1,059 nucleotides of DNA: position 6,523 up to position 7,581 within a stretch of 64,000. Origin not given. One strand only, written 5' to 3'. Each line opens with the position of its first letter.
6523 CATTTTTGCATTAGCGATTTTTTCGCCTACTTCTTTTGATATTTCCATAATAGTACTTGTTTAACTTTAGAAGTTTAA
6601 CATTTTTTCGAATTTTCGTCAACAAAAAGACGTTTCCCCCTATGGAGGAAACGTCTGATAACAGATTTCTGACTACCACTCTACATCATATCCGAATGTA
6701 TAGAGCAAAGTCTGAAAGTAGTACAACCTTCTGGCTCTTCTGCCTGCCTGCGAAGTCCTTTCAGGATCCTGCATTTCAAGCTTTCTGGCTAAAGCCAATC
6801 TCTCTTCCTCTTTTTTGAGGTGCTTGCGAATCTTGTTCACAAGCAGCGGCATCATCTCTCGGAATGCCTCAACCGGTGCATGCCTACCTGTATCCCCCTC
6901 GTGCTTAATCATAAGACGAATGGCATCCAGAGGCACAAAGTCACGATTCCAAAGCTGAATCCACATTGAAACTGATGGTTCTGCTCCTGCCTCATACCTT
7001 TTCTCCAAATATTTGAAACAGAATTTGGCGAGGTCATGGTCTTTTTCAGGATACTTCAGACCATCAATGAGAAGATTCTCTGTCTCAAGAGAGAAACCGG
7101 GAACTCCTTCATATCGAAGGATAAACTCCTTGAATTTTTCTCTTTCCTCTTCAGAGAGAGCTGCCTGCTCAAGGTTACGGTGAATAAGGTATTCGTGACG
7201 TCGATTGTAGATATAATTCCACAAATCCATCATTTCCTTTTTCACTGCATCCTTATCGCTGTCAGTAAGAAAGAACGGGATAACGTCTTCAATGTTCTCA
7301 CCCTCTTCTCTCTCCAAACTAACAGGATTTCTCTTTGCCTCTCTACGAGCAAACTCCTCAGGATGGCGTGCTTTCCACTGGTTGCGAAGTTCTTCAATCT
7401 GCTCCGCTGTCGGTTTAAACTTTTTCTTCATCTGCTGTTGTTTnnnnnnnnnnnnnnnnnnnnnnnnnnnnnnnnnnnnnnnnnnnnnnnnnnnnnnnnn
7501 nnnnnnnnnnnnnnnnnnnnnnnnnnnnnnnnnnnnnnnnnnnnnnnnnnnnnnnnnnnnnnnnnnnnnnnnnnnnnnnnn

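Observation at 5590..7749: Three-gene operon of unknown proteins with atypical base composition inserted between ptsN and the macAB-like operon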

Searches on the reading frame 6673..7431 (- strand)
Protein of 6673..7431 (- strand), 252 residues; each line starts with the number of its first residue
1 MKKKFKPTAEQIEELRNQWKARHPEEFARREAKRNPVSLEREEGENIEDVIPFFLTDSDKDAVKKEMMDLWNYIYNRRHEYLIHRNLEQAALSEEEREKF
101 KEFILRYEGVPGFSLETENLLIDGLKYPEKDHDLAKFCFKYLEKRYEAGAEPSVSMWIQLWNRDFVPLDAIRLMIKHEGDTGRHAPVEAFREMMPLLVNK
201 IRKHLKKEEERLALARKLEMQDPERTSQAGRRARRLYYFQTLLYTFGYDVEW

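Call 3: search_protein_families(library=pfam, proteins=[window:6673-7431:-], max_evalue=1)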
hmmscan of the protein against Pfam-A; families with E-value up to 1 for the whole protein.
window:6673-7431:- (252 aa): 1 family
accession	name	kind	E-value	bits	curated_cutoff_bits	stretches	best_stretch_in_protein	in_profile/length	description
PF07118.16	DUF1374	-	0.061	14.3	21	1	97-144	33-78/92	Protein of unknown function (DUF1374)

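Call 4: search_protein_families(library=ncbifam, proteins=[window:6673-7431:-], max_evalue=1)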
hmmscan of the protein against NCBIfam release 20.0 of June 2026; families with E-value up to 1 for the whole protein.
window:6673-7431:- (252 aa): 0 families

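Call 6: search_protein_families(library=phrogs, proteins=[window:6673-7431:-], max_evalue=1)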
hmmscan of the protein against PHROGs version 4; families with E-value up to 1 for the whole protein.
window:6673-7431:- (252 aa): 1 family
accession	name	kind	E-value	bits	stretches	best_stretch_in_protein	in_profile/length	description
phrog_16656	-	unknown function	0.33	12.5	1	77-145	7-72/93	-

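Call 7: search_protein_families(library=padloc, proteins=[window:6673-7431:-], max_evalue=1)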
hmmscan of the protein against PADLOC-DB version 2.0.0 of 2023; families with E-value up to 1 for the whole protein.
window:6673-7431:- (252 aa): 0 families

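Call 10: find_homologous_proteins(query=window:6673-7431:-)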
Query window:6673-7431:- (252 aa): 15 proteins with E <= 0.001 among 1082 candidates.
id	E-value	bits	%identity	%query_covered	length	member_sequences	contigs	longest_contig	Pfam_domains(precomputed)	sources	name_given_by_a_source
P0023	6.6e-162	555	98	100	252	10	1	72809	-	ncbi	-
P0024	3.2e-143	494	84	100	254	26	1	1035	-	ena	-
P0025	3.3e-89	317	56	98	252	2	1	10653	-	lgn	-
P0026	6.0e-89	316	57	99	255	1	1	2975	-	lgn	-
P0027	7.2e-86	306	57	98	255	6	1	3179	-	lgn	-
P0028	1.6e-85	305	56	97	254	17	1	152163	-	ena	-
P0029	4.1e-85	303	55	98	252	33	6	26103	-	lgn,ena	-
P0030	5.4e-83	296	56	98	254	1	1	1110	-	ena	-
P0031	1.7e-81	292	56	97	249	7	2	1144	-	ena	-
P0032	2.2e-78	281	56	97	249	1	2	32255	-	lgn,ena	-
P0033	7.2e-78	280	54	97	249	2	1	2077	-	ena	-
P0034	1.4e-72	262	51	98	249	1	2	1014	-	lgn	-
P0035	1.9e-66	242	49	92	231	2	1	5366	-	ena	-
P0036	3.2e-66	242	49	97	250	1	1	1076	-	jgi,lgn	jgi:hypothetical protein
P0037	1.1e-60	223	43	98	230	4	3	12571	-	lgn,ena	-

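Call 28: predict_structure(alignment_id=A3)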
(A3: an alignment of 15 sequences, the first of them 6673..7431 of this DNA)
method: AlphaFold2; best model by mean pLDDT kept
length: 252 residues; sequences in the alignment: 15
mean_pLDDT: 83.8   pTM: 0.71
mean pLDDT of the five models: 83.8, 83.5, 82.1, 81.6, 81.2
residues with pLDDT >= 90: 123; 70-90: 94; 50-70: 15; < 50: 20
segments of 3 or more residues with pLDDT < 50: 1-3, 35-45, 47-52
pLDDT, mean of each block of 10 residues (from residue 1): 59 81 76 51 46 70 95 90 80 92 90 92 89 91 91 94 91 88 90 95 95 89 75 91 93 77
secondary structure, 60 per line:
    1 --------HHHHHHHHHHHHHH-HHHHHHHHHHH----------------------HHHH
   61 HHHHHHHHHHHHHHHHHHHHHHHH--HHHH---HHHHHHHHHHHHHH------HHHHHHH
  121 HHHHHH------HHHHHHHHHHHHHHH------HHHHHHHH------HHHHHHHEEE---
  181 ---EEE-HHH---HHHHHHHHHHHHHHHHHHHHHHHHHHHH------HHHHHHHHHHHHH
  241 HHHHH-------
elements in order: H9-22 H24-34 H57-84 H87-90 H94-107 H114-126 H133-147 H154-161 H168-174 E175-177 E184-186 H194-221 H228-245
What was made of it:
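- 6673..7431 (-): Gene B: 252-aa soluble all-alpha protein, 37% charged residues. It has Arg-rich N- and C-terminal motifs (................, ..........). AF2 pLDDT 83.8, pTM 0.71 (call 28).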

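Call 32: fold_search(model_id=the predicted structure, library=pdb)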
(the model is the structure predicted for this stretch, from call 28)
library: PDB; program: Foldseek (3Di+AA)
matches with E <= 10: 272; with E <= 0.001: 0
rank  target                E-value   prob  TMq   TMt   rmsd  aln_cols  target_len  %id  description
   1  9ogo_C                3.4e-01  0.51  0.30  0.11  10.2       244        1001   11  Crystal Structure of KPT185 in complex with CRM1(EH mutant)-Ran-RanBP1 (released 2025-11-26)
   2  5jlj_C                3.5e-01  0.54  0.29  0.10  10.4       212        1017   13  Crystal Structure of KPT8602 in complex with CRM1-Ran-RanBP1 (released 2016-06-29)
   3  4hb4_C                4.3e-01  0.54  0.33  0.11  10.0       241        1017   11  Crystal structure of CRM1 inhibitor Leptomycin B in complex with CRM1(537DLTVK541/GLCEQ)-Ran-RanBP1 (released 2013-01-09)
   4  4f52_E                4.5e-01  0.33  0.25  0.17   9.9       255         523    9  Structure of a Glomulin-RBX1-CUL1 complex (released 2012-09-19)
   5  8fbj                  5.0e-01  0.28  0.23  0.20  16.9       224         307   16  Improving the secretion of designed protein assemblies through negative design of cryptic transmembrane domains (released 2023-03-22)
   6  8e0m_G                5.5e-01  0.25  0.22  0.30  14.3       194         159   14  Homotrimeric variant of tcTRP9, BGL15 (released 2023-04-12)
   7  6x2o_C                5.8e-01  0.41  0.29  0.10  10.3       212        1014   12  Crystal Structure of unliganded CRM1(E571K)-Ran-RanBP1 (released 2020-07-01)
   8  9ogn_C                5.8e-01  0.41  0.31  0.11  10.3       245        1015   11  Crystal Structure of KPT396 in complex with CRM1-Ran-RanBP1 (released 2025-11-26)
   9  4hb0_C                5.8e-01  0.38  0.27  0.10  10.8       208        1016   12  Crystal structure of CRM1 inhibitor Leptomycin B in complex with CRM1(K541Q,K542Q,R543S,K545Q,K548Q,K579Q)-Ran-RanBP1 (released 2013-01-09)
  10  5yro_C                5.8e-01  0.35  0.30  0.11  10.3       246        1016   11  RanL182A in complex with RanBP1-CRM1 (released 2018-11-21)
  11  6qj3_A                7.8e-01  0.35  0.27  0.09  11.4       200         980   16  Crystal structure of the C. thermophilum condensin Ycs4-Brn1 subcomplex (released 2019-07-03)
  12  6hiw_DO               8.2e-01  0.47  0.29  0.32   9.1       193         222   16  Cryo-EM structure of the Trypanosoma brucei mitochondrial ribosome - This entry contains the complete small mitoribos (released 2018-09-26)
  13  8e0l_A                8.2e-01  0.14  0.17  0.22  14.3       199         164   12  Homotrimeric variant of tcTRP9, BGL06 (released 2023-04-12)
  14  5ysu_C                8.6e-01  0.33  0.28  0.10  10.3       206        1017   11  Plumbagin in complex with CRM1-RanM189D-RanBP1 (released 2018-11-21)
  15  8e12_B                9.0e-01  0.38  0.28  0.38  12.5       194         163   13  Homotrimeric variant of tcTRP9, BGL14 (released 2023-04-12)
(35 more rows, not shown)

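Call 46: search_solved_structures(query=A2, max_evalue=10)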
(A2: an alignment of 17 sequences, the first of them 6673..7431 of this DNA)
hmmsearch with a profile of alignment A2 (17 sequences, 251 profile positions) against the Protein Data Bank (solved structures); distinct sequences matched with E-value up to 10: 3.
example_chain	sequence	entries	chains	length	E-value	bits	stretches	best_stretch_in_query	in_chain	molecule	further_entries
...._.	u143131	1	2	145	0.0015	21.4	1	76-122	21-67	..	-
2vpv_A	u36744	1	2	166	0.02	17.7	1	44-122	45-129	PROTEIN MIF2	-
7on1_C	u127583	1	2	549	0.16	14.8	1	44-122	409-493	BJ4_G0006610.mRNA.1.CDS.1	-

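Call 60: search_dna_similar(query=window:6673-7431:-, collection=plasmids, mode=protein, max_evalue=0.01)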
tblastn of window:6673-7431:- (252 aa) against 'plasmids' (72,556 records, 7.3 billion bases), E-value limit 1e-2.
No match.

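Call 68: search_protein_families(library=pfam, alignment_id=A2, max_evalue=1)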
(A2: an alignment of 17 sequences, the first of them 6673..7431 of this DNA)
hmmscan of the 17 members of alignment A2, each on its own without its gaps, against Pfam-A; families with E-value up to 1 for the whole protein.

A. member 1, window:6673-7431:- (252 aa): 1 family
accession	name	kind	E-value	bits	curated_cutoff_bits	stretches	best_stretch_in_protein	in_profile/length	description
PF07118.16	DUF1374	-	0.061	14.3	21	1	97-144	33-78/92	Protein of unknown function (DUF1374)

B. families by the number of members that match (of 17 scanned): 9 families
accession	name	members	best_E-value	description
PF24980.1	LSU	4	0.017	Response to Low Sulfur (LSU) family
PF03475.19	YiiM_3-alpha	1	0.019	YiiM-like, 3-alpha helix domain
PF07118.16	DUF1374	1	0.061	Protein of unknown function (DUF1374)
PF04938.17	SIP1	1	0.077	Survival motor neuron (SMN) interacting protein 1 (SIP1)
PF03131.22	bZIP_Maf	1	0.079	bZIP Maf transcription factor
PF03836.20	RasGAP_C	1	0.12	RasGAP C-terminus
PF03810.25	IBN_N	1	0.19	Importin-beta N-terminal domain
PF11254.13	DUF3053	1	0.23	Protein of unknown function (DUF3053)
PF24181.1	TPR_TTI1_C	1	0.23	TTI1 C-terminal TPR domain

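Call 96: search_solved_structures(query=A8, max_evalue=1, show_alignments=2)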
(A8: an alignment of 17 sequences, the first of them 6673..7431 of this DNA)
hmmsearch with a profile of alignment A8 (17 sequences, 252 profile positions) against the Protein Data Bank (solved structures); distinct sequences matched with E-value up to 1: 1.
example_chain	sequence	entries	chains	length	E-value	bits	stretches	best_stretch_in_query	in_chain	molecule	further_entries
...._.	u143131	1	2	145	0.046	16.4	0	68-119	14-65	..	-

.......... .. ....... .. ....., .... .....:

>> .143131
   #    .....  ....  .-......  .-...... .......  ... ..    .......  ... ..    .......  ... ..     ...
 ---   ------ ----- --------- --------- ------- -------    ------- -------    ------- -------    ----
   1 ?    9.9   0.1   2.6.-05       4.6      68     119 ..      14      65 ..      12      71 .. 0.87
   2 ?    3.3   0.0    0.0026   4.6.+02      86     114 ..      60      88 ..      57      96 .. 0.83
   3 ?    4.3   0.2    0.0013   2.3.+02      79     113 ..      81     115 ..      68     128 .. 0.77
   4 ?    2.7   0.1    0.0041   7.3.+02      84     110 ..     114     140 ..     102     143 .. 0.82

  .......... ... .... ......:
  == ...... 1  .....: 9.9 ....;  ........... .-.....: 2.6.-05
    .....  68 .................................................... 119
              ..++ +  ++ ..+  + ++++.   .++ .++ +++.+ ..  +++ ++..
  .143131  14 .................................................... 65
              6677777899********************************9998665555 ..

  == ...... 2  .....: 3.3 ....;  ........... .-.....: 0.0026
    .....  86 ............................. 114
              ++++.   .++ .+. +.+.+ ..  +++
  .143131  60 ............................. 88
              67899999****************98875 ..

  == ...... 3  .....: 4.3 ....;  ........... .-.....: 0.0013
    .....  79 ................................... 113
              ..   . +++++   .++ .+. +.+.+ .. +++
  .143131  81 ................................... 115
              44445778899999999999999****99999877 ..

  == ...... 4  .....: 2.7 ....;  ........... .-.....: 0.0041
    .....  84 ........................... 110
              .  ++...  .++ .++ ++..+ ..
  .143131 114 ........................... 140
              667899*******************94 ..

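Call 98: find_related_loci(query=A8, collection=metagenome_contigs, flank=6000)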
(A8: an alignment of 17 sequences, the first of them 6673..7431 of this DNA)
Query A8 (252 aa) in metagenome_contigs; peptide patterns used: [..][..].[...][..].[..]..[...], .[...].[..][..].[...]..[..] (x = any residue, [..] = any of these).
110 stretches matched a pattern; 42 encode a relative of the query (tblastn E <= 1e-3); 42 distinct loci.
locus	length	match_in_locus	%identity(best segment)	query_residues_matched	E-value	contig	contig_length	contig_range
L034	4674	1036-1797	84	1-252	8e-153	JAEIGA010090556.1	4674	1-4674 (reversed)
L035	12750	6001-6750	57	1-247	3e-96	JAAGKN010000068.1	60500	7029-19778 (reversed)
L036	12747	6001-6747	55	1-248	5e-86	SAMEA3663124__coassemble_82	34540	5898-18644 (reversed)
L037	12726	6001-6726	56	4-247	8e-85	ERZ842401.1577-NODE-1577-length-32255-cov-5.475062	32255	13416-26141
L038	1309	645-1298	58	4-218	3e-87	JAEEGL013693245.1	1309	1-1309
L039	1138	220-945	53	4-247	5e-87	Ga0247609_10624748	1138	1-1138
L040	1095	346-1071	53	4-247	3e-87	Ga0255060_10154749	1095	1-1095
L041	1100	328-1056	51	8-247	2e-84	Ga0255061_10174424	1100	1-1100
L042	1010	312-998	44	1-247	5e-72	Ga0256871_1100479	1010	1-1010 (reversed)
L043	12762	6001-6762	35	1-249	8e-41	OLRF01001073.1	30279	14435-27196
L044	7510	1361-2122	35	1-249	2e-40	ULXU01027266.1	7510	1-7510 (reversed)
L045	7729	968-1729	35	1-249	2e-40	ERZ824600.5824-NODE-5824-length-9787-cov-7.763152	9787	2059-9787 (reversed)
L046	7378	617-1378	35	1-249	2e-40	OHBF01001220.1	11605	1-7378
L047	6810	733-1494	35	1-249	2e-40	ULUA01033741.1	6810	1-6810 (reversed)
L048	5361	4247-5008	35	1-249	2e-40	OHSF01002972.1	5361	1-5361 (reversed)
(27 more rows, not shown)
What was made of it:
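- Tried and rejected: The B alignment worked (call 98).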
